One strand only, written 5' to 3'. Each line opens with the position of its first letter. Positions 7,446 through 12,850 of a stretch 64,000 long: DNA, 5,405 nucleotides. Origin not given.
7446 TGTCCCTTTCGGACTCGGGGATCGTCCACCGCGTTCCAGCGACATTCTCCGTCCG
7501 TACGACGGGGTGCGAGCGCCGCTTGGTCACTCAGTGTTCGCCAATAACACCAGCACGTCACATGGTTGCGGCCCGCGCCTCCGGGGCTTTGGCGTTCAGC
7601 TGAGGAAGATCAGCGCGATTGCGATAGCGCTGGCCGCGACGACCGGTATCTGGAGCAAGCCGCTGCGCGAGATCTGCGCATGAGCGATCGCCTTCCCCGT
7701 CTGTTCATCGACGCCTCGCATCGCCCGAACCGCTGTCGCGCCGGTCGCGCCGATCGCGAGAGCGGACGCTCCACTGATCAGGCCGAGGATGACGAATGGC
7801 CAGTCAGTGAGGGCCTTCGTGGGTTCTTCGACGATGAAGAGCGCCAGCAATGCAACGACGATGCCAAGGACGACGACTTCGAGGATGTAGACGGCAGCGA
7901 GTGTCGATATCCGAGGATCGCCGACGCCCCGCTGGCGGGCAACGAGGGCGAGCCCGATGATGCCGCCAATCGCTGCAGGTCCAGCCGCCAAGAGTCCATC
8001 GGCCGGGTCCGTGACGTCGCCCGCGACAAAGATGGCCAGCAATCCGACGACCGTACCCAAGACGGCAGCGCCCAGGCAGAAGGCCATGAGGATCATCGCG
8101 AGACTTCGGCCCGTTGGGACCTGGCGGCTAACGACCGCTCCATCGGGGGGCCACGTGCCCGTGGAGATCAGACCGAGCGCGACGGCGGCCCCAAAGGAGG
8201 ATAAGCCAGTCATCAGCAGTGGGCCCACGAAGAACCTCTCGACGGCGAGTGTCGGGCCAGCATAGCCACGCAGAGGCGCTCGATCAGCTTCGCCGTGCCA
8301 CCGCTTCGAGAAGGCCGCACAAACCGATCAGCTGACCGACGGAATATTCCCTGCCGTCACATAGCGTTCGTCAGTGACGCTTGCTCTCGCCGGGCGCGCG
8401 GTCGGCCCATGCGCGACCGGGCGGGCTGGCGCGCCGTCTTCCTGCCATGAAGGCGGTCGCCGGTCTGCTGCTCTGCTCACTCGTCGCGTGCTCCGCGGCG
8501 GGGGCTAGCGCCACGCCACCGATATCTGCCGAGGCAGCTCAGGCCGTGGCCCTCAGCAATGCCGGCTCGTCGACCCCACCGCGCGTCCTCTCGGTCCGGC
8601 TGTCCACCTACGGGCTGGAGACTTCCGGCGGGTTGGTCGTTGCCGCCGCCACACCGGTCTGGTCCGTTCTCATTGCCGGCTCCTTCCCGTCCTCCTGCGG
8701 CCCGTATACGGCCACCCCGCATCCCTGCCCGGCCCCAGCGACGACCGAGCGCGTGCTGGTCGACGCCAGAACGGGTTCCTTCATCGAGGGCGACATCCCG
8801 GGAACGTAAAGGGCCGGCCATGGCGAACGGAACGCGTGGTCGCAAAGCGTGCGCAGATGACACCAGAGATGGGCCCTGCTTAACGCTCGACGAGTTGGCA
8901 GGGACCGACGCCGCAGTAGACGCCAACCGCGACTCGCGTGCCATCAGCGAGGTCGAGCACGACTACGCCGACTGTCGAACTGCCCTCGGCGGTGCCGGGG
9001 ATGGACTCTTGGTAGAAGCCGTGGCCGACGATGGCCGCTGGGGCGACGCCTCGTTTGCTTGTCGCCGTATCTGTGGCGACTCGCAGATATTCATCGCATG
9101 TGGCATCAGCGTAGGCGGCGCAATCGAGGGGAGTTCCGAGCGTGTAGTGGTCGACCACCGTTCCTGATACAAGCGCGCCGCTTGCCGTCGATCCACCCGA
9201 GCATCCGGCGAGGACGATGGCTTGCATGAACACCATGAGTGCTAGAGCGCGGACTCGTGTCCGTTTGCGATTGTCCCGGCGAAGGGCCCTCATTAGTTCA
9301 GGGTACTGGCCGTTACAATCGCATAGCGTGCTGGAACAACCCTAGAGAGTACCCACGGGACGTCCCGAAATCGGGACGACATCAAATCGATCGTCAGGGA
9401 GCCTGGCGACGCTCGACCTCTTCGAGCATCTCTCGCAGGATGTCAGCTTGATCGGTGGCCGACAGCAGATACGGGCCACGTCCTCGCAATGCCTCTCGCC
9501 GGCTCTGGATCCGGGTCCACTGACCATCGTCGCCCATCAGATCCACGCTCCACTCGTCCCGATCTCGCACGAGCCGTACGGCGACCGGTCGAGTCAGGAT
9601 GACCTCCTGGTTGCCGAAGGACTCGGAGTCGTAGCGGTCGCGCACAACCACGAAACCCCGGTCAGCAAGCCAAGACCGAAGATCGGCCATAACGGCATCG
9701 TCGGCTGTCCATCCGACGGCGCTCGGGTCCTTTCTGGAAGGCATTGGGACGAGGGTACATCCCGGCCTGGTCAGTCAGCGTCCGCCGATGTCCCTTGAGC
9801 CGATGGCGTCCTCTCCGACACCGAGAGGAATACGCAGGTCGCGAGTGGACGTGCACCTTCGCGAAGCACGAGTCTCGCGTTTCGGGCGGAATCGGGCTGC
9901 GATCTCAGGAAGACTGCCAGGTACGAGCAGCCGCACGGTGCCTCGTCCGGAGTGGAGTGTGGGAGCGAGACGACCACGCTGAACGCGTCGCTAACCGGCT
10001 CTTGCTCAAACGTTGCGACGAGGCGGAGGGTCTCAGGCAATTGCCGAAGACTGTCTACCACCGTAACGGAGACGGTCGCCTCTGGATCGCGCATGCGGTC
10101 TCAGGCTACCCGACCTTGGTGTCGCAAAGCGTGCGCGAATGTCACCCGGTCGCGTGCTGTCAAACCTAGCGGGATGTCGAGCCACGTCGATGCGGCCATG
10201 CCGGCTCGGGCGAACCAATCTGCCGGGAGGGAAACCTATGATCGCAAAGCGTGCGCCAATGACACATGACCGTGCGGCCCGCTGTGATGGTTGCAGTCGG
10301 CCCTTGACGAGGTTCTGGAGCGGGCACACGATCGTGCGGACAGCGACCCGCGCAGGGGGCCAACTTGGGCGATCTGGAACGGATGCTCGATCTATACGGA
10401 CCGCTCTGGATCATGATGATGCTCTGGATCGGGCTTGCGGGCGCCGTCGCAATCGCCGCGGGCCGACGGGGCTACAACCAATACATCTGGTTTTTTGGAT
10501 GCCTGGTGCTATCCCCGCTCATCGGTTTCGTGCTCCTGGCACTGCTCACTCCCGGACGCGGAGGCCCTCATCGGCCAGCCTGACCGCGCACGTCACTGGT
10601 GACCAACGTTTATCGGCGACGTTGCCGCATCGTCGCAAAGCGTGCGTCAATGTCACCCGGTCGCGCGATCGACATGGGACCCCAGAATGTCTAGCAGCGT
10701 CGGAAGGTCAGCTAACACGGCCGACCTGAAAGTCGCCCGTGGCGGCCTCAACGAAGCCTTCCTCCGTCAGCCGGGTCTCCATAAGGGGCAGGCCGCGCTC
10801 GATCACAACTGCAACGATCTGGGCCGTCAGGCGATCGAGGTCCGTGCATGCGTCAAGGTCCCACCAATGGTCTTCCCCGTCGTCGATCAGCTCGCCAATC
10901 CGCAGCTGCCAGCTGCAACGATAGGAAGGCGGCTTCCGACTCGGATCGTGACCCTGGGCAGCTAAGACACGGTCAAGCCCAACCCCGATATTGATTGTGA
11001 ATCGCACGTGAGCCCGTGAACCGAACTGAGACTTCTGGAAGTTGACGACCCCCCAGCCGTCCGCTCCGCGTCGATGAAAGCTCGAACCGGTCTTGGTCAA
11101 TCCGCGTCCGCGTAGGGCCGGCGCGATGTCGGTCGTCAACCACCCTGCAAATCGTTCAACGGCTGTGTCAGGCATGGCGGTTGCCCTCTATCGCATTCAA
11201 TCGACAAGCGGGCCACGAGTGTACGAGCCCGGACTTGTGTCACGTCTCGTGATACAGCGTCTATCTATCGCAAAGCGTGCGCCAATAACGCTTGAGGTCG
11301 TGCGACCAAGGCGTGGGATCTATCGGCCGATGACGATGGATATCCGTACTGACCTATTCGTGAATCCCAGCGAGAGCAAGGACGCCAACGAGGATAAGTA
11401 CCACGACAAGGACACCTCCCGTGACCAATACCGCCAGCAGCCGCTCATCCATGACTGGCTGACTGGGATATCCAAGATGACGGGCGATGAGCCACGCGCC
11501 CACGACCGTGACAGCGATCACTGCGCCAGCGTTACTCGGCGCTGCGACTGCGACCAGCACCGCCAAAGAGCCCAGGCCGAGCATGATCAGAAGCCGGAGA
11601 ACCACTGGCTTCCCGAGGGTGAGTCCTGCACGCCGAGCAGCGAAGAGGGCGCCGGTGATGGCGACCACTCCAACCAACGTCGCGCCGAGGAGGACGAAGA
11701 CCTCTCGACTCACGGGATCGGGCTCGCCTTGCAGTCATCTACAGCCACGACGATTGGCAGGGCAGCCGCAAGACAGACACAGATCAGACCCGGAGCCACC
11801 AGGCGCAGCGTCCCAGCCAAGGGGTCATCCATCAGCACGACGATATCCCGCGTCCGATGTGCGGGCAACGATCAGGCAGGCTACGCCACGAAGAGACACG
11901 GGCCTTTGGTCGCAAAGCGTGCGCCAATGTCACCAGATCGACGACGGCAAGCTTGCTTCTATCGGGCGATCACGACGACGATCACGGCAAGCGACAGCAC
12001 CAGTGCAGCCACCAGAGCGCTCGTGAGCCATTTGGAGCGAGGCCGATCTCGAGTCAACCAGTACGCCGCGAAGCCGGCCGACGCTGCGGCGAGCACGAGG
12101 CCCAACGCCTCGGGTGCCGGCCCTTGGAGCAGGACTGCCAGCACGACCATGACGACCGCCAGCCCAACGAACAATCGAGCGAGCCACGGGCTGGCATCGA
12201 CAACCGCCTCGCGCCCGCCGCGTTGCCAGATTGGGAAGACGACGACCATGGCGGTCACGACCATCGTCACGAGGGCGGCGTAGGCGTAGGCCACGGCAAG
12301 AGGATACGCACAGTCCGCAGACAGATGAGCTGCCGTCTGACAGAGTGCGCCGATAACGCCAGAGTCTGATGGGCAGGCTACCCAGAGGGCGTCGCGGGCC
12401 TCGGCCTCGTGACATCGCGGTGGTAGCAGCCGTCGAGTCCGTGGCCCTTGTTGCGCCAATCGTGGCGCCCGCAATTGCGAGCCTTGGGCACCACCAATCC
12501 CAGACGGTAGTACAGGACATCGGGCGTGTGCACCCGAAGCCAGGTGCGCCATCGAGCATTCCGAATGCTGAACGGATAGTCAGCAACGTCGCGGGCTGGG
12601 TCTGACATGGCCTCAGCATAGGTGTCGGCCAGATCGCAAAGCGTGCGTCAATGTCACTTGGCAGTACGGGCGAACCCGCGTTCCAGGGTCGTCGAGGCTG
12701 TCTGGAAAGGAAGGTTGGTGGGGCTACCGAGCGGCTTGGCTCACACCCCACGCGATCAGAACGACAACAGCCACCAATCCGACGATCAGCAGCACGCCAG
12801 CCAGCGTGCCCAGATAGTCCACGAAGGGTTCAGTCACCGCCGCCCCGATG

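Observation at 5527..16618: Localised array of about 21 same-orientation 28-bp repeats partitioning 11 kb into short gene modules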

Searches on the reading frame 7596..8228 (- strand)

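Call 11: search_protein_families(library=pfam, max_evalue=0.01, proteins=[window:7596-8228:-])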
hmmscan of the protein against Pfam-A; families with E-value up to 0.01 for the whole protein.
window:7596-8228:- (210 aa): 1 family
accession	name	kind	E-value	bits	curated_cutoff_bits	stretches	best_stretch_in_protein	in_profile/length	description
PF15220.11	HILPDA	-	0.0011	19.5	27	0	48-80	1-31/63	Hypoxia-inducible lipid droplet-associated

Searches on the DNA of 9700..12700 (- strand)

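Call 53: search_dna_similar(query=window:9700-12700:-, collection=plasmids, mode=distant, max_rows=10)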
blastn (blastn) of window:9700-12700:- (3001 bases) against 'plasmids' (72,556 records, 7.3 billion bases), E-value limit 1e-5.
No match.

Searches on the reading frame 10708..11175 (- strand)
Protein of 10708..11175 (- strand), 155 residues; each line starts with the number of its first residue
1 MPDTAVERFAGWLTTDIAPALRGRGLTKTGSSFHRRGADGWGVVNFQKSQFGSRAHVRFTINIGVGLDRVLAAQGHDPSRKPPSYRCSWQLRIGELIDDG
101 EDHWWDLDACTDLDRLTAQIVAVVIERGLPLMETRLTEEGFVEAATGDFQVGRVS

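Call 11: search_protein_families(library=pfam, max_evalue=0.01, proteins=[window:10708-11175:-])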
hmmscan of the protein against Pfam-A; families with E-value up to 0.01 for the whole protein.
window:10708-11175:- (155 aa): 1 family
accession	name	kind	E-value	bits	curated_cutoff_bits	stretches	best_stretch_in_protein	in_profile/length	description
PF14137.11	DUF4304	-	2.7e-20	72.9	23.2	1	17-133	1-114/115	Domain of unknown function (DUF4304)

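Call 23: find_encoding_contigs(protein=window:10708-11175:-, flank=10000, max_places=6)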
Protein window:10708-11175:- (155 aa): no gene with exactly this product is on record in the collection.

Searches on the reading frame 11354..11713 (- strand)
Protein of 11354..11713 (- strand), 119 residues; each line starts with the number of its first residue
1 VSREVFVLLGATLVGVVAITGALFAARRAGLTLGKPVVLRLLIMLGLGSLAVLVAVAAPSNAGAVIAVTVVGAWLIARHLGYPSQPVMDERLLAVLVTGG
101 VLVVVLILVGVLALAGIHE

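Call 11: search_protein_families(library=pfam, max_evalue=0.01, proteins=[window:11354-11713:-])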
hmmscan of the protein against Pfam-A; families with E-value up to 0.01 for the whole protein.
window:11354-11713:- (119 aa): 1 family
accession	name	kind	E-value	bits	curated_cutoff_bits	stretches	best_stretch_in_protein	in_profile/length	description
PF00743.25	FMO-like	-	0.0067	15.4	22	1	42-96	186-242/532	Flavin-binding monooxygenase-like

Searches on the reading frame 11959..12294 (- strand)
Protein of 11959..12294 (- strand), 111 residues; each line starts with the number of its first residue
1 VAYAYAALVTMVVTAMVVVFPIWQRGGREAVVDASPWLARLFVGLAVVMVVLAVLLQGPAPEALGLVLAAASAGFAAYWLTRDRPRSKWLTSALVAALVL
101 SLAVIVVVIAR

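Call 10: search_protein_families(library=pfam, max_evalue=0.01, proteins=[window:11959-12294:-])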
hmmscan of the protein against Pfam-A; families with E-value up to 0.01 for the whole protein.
window:11959-12294:- (111 aa): 1 family
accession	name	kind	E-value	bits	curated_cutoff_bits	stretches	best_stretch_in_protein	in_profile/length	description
PF07331.16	TctB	-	0.0042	17.7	29.1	1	8-106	37-126/137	Tripartite tricarboxylate transporter TctB family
